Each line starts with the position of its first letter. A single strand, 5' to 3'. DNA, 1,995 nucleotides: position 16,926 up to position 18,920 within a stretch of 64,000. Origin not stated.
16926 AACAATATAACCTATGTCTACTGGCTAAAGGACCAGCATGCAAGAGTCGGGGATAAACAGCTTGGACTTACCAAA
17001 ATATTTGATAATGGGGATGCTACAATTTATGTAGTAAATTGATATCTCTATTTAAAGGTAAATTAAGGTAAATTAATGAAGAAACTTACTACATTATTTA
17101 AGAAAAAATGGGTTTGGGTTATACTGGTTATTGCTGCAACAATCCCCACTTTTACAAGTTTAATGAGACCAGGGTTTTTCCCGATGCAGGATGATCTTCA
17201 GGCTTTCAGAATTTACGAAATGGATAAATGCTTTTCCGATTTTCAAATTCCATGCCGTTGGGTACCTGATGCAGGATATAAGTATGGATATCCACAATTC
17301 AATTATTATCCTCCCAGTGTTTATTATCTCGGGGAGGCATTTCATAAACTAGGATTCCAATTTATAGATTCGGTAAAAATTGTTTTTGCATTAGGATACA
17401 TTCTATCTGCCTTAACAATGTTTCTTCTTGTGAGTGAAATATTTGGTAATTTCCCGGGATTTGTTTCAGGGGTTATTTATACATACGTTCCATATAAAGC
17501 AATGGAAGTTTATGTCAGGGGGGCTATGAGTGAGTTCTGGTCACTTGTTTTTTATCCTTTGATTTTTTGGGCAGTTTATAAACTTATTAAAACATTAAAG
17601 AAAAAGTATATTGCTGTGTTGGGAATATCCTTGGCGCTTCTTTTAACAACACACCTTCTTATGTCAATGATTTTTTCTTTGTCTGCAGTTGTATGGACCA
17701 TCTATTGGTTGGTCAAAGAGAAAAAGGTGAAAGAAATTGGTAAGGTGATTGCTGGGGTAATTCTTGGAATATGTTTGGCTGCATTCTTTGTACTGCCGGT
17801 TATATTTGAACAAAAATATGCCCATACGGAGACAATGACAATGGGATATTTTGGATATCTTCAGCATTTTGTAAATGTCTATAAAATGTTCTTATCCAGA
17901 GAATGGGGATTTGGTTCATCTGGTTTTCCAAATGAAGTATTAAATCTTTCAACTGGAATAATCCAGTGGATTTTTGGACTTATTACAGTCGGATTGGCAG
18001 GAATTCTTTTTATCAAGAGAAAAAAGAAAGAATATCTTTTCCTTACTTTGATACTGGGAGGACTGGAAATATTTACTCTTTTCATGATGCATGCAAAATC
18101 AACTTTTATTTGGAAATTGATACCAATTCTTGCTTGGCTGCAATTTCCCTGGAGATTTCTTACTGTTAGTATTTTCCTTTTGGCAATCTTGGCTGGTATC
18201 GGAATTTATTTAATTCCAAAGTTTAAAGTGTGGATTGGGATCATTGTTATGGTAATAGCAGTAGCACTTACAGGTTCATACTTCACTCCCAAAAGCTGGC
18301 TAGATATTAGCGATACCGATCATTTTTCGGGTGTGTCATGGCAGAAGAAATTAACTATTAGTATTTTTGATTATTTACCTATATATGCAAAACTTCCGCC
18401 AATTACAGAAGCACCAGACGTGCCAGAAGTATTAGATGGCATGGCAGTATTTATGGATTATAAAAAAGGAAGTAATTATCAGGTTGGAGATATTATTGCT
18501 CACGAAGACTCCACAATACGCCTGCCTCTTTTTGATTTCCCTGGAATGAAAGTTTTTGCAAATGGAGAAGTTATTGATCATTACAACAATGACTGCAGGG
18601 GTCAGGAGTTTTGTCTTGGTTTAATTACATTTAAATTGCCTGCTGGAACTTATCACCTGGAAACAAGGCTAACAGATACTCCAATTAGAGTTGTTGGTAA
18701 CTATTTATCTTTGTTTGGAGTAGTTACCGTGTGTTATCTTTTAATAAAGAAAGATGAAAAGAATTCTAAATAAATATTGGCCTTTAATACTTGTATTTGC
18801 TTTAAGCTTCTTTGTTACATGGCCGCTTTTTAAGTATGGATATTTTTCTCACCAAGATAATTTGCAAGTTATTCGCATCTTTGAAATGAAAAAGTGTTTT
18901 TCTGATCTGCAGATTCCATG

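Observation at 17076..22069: Tandem triplication of YfhO-like/PTPS-related GT-C genes with translationally coupled junctions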

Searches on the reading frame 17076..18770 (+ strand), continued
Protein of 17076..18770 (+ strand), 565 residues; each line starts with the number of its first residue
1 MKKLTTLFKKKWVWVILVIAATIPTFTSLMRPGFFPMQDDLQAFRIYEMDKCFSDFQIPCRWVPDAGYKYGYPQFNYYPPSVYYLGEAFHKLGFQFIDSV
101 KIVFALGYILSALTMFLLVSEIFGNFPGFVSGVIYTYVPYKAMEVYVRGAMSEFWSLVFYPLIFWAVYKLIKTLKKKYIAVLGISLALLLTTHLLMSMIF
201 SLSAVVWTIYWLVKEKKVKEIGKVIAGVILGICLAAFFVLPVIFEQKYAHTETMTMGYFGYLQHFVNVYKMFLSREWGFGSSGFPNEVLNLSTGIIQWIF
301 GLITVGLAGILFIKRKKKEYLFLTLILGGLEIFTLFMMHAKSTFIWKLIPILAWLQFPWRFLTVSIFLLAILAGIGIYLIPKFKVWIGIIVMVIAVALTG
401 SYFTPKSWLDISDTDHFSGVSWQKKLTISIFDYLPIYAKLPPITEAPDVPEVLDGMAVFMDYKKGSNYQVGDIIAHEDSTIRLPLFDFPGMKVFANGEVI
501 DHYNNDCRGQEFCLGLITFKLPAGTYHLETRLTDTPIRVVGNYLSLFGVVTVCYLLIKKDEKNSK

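Call 81: search_protein_representatives(alignment_id=A2)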
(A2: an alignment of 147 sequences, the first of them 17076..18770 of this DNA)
Query: 147 sequences, 554 profile positions. Proteins with E-value up to 0.001 (for the whole library): 20148; up to 1e-10: 14383; up to 1e-30: 6931. The best 150 are listed.
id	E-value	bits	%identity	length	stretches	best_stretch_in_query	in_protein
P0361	0.0e+00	1222.6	-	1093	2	7-552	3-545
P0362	4.3e-224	761.5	-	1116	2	11-547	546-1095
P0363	3.6e-219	745.3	-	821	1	12-550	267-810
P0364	9.5e-199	677.9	-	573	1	2-551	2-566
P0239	1.3e-193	660.9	-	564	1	1-553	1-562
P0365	1.1e-192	657.9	-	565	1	6-548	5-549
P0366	4.5e-188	642.6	-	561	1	5-549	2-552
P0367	3.8e-186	636.2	-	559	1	10-553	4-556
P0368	9.6e-185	631.6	-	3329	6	16-545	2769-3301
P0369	2.7e-181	620.2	-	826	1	13-546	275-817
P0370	5.8e-180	615.8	-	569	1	2-553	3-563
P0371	5.3e-179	612.7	-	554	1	7-553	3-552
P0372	8.5e-178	608.7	-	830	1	4-552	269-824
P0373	4.1e-177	606.4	-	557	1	6-553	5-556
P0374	3.6e-176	603.3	-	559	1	11-547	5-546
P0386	3.0e-166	570.6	-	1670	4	12-546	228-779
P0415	9.9e-153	526.0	-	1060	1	10-549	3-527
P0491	1.1e-128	446.6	-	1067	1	6-552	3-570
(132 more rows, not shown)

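Call 83: list_cluster_members(proteins=[P0361, P0362, P0386, P0368, P0415, P0491])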
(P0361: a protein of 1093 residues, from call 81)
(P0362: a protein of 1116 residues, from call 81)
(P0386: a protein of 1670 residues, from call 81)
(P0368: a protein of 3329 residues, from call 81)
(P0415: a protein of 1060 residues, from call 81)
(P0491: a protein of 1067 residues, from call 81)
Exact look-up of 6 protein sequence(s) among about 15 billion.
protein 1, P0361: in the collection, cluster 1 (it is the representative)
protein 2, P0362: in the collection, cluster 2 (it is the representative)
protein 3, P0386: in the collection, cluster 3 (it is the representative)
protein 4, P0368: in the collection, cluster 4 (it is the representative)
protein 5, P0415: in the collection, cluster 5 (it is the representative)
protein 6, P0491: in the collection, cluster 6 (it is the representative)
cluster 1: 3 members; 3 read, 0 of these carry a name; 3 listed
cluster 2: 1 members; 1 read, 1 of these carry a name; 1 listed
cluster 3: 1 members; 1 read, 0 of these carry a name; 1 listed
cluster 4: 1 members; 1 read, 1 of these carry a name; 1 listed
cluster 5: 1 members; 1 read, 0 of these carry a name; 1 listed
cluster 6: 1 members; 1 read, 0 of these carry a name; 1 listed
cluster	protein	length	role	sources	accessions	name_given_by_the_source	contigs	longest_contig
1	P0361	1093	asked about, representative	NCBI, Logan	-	-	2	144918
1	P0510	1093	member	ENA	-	-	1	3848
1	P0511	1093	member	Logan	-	-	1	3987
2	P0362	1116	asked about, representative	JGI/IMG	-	hypothetical protein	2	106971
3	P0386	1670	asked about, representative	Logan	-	-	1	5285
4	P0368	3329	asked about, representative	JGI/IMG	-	uncharacterized membrane protein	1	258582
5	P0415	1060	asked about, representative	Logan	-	-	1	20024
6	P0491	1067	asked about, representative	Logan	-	-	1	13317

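Call 84: search_protein_families(library=pfam, proteins=[P0361, P0362, P0386, P0368, P0415, P0491], max_evalue=0.001)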
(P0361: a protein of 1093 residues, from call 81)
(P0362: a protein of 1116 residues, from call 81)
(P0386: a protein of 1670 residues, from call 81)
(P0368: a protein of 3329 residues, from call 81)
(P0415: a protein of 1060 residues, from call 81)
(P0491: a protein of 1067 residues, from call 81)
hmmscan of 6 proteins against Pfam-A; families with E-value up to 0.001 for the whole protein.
P0361 (1093 aa): 3 families
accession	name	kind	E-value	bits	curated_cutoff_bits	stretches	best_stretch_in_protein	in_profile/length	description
PF10131.15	PTPS_related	-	8.9e-30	104.1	26.4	2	70-432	1-346/621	6-pyruvoyl-tetrahydropterin synthase related domain; membrane protein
PF09586.16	YfhO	-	1.8e-17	63.5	28.5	2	56-411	55-401/835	Bacterial membrane protein YfhO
PF13231.12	PMT_2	-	0.00063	20.4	26.1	1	621-751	4-132/160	Dolichyl-phosphate-mannose-protein mannosyltransferase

P0362 (1116 aa): 1 family
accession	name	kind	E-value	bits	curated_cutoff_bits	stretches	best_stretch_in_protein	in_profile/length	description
PF10131.15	PTPS_related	-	1e-20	74.2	26.4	2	83-390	4-300/621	6-pyruvoyl-tetrahydropterin synthase related domain; membrane protein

P0386 (1670 aa): 2 families
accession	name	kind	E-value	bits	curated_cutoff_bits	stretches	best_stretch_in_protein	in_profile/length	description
PF11303.13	DUF3105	-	3.1e-16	60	25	2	1512-1560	9-59/130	Protein of unknown function (DUF3105)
PF10131.15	PTPS_related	-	3e-12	46.3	26.4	2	892-1260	8-301/621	6-pyruvoyl-tetrahydropterin synthase related domain; membrane protein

P0368 (3329 aa): 3 families
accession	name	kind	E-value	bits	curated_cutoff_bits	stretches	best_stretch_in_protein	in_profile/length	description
PF09586.16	YfhO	-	5.9e-22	78.3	28.5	2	1446-1513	764-832/835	Bacterial membrane protein YfhO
PF10131.15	PTPS_related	-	1.5e-15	57.2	26.4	2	1712-2028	4-305/621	6-pyruvoyl-tetrahydropterin synthase related domain; membrane protein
PF13231.12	PMT_2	-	1.5e-06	28.9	26.1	1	2832-2990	3-154/160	Dolichyl-phosphate-mannose-protein mannosyltransferase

P0415 (1060 aa): 2 families
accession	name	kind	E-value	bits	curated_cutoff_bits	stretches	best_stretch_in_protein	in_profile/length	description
PF10131.15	PTPS_related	-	4.3e-08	32.5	26.4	1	65-371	1-300/621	6-pyruvoyl-tetrahydropterin synthase related domain; membrane protein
PF13231.12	PMT_2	-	0.00018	22.2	26.1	1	599-731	8-142/160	Dolichyl-phosphate-mannose-protein mannosyltransferase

P0491 (1067 aa): 2 families
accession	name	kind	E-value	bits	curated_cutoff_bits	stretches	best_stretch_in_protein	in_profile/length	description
PF10131.15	PTPS_related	-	8.6e-07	28.2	26.4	1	71-417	1-317/621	6-pyruvoyl-tetrahydropterin synthase related domain; membrane protein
PF20176.3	DUF6541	-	0.00023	20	29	1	98-232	185-327/646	Family of unknown function (DUF6541)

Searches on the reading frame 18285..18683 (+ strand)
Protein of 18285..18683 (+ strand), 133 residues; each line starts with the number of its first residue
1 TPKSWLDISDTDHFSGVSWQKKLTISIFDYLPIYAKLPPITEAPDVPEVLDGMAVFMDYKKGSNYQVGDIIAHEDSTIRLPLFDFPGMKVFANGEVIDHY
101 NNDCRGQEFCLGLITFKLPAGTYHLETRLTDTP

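Call 68: predict_structure(alignment_id=A3)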
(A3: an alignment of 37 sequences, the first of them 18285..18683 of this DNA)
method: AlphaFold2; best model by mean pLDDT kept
length: 133 residues; sequences in the alignment: 37
mean_pLDDT: 74.4   pTM: 0.65
mean pLDDT of the five models: 74.4, 74.4, 72.8, 71.2, 71.0
residues with pLDDT >= 90: 51; 70-90: 26; 50-70: 31; < 50: 25
segments of 3 or more residues with pLDDT < 50: 1-5, 19-33
pLDDT, mean of each block of 10 residues (from residue 1): 51 55 45 51 83 94 86 95 84 93 58 89 92 46
secondary structure, 60 per line:
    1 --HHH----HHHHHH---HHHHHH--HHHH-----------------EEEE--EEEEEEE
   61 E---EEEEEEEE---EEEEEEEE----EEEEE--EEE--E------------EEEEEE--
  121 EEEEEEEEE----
elements in order: H10-15 H19-24 H27-30 E48-51 E54-61 E65-72 E76-83 E88-92 E95-97 E113-118 E121-129

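Call 70: fold_search(model_id=the predicted structure, library=pdb)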
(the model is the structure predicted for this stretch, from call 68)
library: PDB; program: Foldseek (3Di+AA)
matches with E <= 10: 977; with E <= 0.001: 0
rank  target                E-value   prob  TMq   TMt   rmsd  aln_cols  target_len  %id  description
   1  7xdi_F                1.3e-02  1.00  0.43  0.15   4.4        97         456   10  Tail structure of bacteriophage SSV19 (released 2022-08-10)
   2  6i60_B                2.8e-02  0.99  0.36  0.06   5.3        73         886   14  Structure of alpha-L-rhamnosidase from Dictyoglumus thermophilum (released 2019-02-06)
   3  7exh_A                4.3e-02  0.99  0.39  0.08   3.3        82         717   12  Crystal structure of D383A mutant from Arabidopsis thaliana complexed with Galactinol. (released 2022-11-30)
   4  7zyb                  6.1e-02  0.11  0.15  0.16  14.1        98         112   11  BeKdgF with Ca (released 2023-06-14)
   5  5ni2                  7.2e-02  0.92  0.31  0.08   4.6        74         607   15  Crystal structure of human LTA4H mutant E271A in complex with LTA4 (crystal form I) (released 2017-08-23)
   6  9cgy                  7.6e-02  0.97  0.38  0.07   3.6        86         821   13  Structure of the Pel modification enzyme PelA from Pseudomonas thermotolerans (released 2025-05-14)
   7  5cz3_B                8.1e-02  0.41  0.27  0.25  10.6       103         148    8  Crystal Structure of Myxoma Virus M64 (released 2015-11-18)
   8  2oym_A                8.6e-02  0.96  0.40  0.14   4.2        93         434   19  Endo-glycoceramidase II from Rhodococcus sp.: five-membered iminocyclitol complex (released 2007-03-06)
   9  6s5i                  8.6e-02  0.72  0.27  0.23   9.0        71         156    3  Structure of the Lausanne variant of myxoma virus M062 protein (released 2021-12-01)
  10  3wiq_A                9.1e-02  0.28  0.21  0.05  13.3        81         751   12  Crystal structure of kojibiose phosphorylase complexed with kojibiose (released 2014-02-05)
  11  4fmv                  9.7e-02  0.84  0.35  0.14   6.7       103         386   13  Crystal Structure Analysis of a GH30 Endoxylanase from Clostridium papyrosolvens C71 (released 2013-06-19)
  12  4e2g_B                1.0e-01  0.12  0.17  0.19  13.5       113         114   11  Crystal structure of Cupin fold protein Sthe2323 from Sphaerobacter thermophilus (released 2012-03-21)
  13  5w1n_D                1.2e-01  0.10  0.18  0.12  14.9       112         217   15  Crystal structure of the human astrovirus 2 Oxford serotype capsid protein spike at 1.35-A resolution (released 2017-11-08)
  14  8exd_C                1.2e-01  0.95  0.43  0.11   3.9        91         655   12  Crystal structure of Aspergillus fumigatus sterylglucosidase A (released 2023-03-01)
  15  6i60_A                1.2e-01  0.95  0.36  0.06   5.0        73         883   15  Structure of alpha-L-rhamnosidase from Dictyoglumus thermophilum (released 2019-02-06)
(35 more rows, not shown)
